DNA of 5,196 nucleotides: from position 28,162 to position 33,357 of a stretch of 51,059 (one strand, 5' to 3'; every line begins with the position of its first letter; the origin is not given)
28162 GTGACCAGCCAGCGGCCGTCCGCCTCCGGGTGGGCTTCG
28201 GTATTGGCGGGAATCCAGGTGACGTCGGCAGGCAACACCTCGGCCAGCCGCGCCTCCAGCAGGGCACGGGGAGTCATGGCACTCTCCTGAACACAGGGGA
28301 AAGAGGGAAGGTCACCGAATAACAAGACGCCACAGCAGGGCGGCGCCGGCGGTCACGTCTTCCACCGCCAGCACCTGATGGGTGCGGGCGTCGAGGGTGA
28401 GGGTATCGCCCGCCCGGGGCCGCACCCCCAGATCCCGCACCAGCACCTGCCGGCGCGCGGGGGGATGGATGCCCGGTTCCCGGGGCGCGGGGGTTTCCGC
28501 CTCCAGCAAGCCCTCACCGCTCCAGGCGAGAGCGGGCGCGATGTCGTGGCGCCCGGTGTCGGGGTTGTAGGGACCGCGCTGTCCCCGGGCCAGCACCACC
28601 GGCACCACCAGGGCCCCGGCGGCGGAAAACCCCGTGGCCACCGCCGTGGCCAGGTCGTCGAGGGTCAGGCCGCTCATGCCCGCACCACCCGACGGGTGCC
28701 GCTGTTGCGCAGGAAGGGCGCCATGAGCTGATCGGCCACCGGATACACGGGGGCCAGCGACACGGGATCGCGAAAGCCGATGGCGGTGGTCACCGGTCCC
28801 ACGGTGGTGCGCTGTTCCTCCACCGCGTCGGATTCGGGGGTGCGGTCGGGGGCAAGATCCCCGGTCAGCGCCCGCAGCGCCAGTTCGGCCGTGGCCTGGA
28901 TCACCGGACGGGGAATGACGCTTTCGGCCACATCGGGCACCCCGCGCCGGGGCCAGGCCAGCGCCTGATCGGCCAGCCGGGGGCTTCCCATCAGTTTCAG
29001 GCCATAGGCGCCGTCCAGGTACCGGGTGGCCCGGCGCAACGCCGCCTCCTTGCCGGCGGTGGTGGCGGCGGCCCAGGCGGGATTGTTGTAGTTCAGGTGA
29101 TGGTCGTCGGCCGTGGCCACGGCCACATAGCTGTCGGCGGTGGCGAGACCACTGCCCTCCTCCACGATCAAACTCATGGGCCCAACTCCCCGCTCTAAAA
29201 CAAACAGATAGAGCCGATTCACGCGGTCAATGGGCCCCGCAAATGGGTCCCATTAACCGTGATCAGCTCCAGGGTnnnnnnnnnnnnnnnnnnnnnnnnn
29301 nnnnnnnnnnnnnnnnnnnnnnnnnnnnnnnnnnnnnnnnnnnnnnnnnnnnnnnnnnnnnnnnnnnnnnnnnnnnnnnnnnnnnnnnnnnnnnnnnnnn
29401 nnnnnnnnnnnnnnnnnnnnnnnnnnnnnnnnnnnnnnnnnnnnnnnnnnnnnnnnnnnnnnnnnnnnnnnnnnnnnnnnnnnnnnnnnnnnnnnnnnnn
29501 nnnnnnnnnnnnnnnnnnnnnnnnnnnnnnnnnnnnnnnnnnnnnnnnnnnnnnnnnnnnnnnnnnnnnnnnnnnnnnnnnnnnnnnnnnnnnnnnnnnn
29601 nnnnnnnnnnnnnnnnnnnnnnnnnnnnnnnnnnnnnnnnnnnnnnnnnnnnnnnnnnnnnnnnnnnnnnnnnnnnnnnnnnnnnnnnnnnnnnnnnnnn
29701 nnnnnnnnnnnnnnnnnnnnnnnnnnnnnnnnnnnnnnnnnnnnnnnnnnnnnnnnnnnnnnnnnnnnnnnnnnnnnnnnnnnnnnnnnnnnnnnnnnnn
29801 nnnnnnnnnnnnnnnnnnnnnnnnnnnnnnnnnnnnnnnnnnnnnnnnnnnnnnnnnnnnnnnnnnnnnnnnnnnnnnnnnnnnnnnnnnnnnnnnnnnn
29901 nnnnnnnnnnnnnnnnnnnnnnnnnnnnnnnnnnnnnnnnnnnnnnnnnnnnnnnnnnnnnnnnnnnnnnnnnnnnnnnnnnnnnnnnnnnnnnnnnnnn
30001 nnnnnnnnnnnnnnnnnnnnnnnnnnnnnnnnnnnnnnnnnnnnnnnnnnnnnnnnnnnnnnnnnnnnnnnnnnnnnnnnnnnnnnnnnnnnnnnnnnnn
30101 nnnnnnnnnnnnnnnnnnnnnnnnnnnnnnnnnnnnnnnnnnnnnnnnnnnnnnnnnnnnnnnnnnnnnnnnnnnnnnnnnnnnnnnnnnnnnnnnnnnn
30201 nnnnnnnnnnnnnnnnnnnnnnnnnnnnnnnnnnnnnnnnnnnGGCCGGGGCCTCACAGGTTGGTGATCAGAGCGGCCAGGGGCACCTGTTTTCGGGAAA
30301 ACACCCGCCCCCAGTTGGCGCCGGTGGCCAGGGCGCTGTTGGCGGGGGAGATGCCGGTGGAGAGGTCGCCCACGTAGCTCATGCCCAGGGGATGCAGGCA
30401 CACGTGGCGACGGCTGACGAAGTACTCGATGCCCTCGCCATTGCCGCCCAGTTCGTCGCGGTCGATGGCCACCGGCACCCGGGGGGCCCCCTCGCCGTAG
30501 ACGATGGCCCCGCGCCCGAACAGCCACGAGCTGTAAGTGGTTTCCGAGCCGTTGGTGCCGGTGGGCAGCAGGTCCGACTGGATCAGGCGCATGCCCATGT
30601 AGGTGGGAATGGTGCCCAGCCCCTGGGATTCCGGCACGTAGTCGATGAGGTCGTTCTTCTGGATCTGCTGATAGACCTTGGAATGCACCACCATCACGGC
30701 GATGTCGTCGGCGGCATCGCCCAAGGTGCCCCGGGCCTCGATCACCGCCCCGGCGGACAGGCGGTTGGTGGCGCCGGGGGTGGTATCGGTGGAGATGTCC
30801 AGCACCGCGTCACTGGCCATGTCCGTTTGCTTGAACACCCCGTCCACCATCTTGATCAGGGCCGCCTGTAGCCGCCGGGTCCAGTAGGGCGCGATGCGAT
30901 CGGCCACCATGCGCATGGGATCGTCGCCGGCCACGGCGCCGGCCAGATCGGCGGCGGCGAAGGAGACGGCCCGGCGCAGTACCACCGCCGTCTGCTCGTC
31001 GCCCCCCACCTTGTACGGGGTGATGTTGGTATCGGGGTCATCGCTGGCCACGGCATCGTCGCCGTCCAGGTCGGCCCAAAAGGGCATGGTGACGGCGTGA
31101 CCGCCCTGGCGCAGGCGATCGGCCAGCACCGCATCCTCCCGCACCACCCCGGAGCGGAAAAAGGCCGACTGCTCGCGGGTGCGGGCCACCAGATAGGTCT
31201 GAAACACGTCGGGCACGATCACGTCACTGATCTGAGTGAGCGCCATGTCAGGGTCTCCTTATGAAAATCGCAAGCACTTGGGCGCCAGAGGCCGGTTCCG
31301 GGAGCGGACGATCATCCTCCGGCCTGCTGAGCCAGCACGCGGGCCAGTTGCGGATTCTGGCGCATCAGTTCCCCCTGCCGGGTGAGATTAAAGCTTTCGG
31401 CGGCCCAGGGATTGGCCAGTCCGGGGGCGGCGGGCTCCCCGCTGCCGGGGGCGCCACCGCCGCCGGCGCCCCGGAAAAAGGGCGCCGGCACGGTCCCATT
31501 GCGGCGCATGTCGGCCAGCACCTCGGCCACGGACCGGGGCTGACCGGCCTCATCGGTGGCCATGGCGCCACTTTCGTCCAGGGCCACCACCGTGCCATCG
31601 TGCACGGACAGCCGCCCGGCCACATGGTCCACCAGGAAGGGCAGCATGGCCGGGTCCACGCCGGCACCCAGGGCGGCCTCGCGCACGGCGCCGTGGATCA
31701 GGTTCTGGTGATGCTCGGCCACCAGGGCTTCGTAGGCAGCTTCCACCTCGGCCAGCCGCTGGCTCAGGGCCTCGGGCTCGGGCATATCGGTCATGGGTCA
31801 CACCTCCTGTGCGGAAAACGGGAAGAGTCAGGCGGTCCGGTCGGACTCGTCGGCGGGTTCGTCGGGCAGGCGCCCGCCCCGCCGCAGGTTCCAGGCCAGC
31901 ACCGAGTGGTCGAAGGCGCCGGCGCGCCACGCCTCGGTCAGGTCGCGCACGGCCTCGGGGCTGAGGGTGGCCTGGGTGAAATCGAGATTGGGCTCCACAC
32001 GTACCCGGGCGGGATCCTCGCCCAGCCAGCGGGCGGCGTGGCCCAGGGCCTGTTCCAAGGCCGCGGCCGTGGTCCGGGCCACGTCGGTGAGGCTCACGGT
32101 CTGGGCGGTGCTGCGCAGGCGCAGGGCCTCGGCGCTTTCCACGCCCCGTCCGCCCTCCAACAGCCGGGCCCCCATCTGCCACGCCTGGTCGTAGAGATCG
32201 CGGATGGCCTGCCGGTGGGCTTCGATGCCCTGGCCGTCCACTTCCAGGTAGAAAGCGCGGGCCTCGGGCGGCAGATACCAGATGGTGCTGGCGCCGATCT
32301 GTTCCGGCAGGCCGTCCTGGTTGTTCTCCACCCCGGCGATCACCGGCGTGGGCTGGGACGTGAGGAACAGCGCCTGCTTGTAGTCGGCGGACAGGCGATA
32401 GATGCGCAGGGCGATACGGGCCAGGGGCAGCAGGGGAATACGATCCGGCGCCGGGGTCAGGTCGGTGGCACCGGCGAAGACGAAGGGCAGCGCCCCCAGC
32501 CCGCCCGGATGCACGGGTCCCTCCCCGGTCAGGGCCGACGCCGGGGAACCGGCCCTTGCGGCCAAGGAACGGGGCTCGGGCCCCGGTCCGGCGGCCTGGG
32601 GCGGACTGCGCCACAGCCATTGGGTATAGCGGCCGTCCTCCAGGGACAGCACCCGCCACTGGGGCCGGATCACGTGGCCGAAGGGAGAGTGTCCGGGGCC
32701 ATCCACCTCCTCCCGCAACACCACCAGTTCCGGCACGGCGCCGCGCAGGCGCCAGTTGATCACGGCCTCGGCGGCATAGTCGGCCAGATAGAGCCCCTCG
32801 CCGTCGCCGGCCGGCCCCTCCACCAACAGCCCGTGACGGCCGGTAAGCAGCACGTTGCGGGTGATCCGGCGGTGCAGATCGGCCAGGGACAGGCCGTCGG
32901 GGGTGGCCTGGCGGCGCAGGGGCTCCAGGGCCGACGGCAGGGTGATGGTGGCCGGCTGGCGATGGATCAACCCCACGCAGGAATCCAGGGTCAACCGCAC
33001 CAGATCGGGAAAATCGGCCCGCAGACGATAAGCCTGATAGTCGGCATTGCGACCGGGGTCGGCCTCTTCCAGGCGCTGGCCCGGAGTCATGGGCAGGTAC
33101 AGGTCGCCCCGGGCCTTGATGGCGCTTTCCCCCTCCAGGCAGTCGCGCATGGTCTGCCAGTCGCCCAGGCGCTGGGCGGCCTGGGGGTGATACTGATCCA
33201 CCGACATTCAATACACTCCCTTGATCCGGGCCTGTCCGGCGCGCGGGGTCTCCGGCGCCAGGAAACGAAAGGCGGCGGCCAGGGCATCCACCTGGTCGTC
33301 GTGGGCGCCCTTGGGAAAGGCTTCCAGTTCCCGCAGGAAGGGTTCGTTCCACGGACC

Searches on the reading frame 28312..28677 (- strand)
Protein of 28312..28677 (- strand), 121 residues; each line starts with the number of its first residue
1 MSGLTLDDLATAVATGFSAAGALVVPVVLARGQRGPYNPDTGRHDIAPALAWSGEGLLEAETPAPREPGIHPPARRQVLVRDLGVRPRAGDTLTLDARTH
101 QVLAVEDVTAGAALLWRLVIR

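Call 35: search_protein_families(library=pfam, proteins=[window:28312-28677:-], max_evalue=0.001)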
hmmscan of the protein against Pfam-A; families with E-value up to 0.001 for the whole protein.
window:28312-28677:- (121 aa): 0 families

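Call 63: search_protein_families(library=phrogs, proteins=[window:28312-28677:-], max_evalue=0.001)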
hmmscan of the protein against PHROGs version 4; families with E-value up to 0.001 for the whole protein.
window:28312-28677:- (121 aa): 1 family
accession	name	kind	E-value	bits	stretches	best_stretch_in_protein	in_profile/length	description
phrog_161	-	connector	0.00051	21.3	1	10-121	8-118/120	head closure Hc1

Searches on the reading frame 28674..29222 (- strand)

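Call 36: search_protein_families(library=pfam, proteins=[window:28674-29222:-], max_evalue=0.001)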
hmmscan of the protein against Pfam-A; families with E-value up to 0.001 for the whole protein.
window:28674-29222:- (182 aa): 1 family
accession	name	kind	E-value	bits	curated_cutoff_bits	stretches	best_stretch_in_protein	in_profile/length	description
PF20557.3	DnaT_2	-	1.4e-35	123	27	1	16-182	1-168/168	Putative DnaT-like ssDNA binding protein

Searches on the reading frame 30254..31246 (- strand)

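Call 36: search_protein_families(library=pfam, proteins=[window:30254-31246:-], max_evalue=0.001)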
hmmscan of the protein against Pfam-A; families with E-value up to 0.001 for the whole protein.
window:30254-31246:- (330 aa): 1 family
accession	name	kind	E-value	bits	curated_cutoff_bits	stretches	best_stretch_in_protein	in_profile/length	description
PF20036.5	Gp13-like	-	3.9e-08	33.4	26.4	1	140-200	137-191/313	Major capsid protein 13-like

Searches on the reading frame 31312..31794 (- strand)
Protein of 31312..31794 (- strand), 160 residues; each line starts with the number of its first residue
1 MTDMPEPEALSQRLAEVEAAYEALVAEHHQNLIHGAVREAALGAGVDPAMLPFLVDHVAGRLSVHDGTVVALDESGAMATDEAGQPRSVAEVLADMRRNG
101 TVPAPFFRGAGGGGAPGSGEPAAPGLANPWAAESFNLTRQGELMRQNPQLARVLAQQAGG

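Call 36: search_protein_families(library=pfam, proteins=[window:31312-31794:-], max_evalue=0.001)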
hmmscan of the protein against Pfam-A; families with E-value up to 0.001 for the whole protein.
window:31312-31794:- (160 aa): 0 families

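Call 63: search_protein_families(library=phrogs, proteins=[window:31312-31794:-], max_evalue=0.001)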
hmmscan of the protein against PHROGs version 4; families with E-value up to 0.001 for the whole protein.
window:31312-31794:- (160 aa): 1 family
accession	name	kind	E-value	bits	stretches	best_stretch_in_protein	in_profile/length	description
phrog_206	-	head and packaging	8.9e-18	66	1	8-156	116-261/263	head scaffolding protein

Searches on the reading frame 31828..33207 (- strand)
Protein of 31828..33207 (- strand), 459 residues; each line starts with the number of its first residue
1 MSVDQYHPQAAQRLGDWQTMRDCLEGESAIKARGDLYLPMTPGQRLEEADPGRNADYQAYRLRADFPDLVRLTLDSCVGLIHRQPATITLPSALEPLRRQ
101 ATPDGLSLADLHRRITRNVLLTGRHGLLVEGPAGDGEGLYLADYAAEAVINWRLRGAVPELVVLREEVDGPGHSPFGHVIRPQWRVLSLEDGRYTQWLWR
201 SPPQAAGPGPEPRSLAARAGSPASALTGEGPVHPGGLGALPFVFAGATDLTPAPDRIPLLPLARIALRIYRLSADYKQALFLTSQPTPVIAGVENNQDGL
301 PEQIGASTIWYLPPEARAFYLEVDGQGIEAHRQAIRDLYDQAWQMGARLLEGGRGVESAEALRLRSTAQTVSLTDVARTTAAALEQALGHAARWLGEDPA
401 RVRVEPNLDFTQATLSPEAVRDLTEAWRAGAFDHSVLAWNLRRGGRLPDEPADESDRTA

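Call 6: search_protein_families(library=pfam, proteins=[window:31828-33207:-], max_evalue=0.01)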
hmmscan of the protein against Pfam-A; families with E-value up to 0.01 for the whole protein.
window:31828-33207:- (459 aa): 1 family
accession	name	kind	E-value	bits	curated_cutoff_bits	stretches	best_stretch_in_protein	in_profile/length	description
PF13264.11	DUF4055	-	3.2e-27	95.8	25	1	258-395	1-140/140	Domain of unknown function (DUF4055)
